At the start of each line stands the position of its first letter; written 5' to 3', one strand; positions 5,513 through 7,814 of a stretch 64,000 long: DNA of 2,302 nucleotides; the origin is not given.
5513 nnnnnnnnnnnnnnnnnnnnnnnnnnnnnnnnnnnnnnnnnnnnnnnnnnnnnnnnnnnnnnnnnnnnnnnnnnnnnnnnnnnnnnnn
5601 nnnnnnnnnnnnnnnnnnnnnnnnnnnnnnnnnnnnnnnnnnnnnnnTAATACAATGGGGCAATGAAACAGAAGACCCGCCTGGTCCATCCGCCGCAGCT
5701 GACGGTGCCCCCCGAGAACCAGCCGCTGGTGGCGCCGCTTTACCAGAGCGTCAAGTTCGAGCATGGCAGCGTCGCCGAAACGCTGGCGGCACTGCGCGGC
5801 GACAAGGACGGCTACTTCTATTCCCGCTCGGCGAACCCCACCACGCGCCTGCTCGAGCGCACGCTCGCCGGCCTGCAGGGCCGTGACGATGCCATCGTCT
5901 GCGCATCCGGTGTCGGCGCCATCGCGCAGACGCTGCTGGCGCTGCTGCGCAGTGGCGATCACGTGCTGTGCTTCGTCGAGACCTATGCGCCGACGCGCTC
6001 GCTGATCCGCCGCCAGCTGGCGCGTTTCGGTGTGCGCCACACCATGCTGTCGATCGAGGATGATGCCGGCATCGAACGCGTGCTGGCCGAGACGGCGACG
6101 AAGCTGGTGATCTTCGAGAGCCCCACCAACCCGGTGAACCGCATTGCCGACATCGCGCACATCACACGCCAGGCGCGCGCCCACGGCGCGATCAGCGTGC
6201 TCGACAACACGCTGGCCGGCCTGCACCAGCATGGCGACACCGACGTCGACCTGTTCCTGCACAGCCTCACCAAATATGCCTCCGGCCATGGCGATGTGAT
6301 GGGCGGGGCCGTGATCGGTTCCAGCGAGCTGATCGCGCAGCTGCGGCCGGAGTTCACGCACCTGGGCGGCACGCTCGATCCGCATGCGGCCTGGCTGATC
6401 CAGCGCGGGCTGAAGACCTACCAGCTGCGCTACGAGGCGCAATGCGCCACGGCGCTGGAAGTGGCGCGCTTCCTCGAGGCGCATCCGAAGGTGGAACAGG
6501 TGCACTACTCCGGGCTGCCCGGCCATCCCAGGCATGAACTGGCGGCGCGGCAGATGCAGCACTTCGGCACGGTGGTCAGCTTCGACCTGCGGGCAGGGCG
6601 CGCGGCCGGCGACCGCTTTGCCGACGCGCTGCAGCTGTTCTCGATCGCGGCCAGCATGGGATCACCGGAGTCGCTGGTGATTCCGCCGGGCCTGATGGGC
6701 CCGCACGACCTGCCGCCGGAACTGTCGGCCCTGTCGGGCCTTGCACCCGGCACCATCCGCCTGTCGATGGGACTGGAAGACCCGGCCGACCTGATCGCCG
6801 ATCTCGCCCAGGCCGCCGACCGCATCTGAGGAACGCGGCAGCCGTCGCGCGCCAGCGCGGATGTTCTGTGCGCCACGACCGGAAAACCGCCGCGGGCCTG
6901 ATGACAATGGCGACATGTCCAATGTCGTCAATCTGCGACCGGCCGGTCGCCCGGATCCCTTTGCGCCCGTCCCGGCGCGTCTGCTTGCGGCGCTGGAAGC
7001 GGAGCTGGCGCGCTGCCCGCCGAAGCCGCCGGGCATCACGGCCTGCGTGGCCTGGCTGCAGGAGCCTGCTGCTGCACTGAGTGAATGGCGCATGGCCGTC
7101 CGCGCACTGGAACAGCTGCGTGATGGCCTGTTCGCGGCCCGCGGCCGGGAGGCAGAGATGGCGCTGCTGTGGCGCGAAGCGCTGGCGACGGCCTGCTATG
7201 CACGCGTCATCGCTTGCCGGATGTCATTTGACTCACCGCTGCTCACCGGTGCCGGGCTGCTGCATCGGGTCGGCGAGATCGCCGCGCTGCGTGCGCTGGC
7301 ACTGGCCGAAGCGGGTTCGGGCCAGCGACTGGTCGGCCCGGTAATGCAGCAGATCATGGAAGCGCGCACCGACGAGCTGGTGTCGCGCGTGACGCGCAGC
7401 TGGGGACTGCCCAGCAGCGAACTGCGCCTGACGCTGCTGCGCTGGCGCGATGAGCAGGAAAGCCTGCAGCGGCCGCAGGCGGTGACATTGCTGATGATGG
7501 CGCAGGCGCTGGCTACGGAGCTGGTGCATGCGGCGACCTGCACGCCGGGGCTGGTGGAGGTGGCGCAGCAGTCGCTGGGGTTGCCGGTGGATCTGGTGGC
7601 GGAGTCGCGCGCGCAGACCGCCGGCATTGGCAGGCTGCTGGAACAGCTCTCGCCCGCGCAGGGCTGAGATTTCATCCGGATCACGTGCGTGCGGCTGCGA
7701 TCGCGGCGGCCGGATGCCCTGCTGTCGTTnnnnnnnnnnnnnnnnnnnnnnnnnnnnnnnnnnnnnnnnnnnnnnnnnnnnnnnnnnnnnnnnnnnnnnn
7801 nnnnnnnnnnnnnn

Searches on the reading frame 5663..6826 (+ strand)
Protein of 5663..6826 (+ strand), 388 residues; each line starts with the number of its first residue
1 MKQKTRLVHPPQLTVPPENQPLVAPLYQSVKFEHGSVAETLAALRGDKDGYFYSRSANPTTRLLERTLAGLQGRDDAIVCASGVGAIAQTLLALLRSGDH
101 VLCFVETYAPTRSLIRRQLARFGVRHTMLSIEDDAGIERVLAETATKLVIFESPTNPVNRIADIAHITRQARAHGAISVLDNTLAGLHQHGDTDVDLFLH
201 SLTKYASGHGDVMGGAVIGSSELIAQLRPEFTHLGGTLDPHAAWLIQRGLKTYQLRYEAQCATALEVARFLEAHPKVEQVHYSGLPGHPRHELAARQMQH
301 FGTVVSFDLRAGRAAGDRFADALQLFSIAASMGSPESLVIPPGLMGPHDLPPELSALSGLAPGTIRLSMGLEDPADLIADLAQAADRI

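Call 36: search_protein_families(library=pfam, proteins=[window:5663-6826:+], max_evalue=0.00001)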
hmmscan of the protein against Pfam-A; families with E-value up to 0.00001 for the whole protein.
window:5663-6826:+ (388 aa): 2 families
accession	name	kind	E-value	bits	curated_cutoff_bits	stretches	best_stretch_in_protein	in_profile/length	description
PF01053.26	Cys_Met_Meta_PP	-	5.8e-103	344.8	27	1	5-384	2-379/381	Cys/Met metabolism PLP-dependent enzyme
PF00155.27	Aminotran_1_2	-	1e-07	32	19.7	1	64-186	47-190/361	Aminotransferase class I and II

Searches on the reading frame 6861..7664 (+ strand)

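Call 36: search_protein_families(library=pfam, proteins=[window:6861-7664:+], max_evalue=0.00001)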
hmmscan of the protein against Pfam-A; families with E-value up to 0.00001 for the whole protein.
window:6861-7664:+ (268 aa): 1 family
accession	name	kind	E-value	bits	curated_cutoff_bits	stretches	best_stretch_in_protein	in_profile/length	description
PF08668.18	HDOD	-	9.6e-09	35.4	22.9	1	94-186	86-185/196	HDOD domain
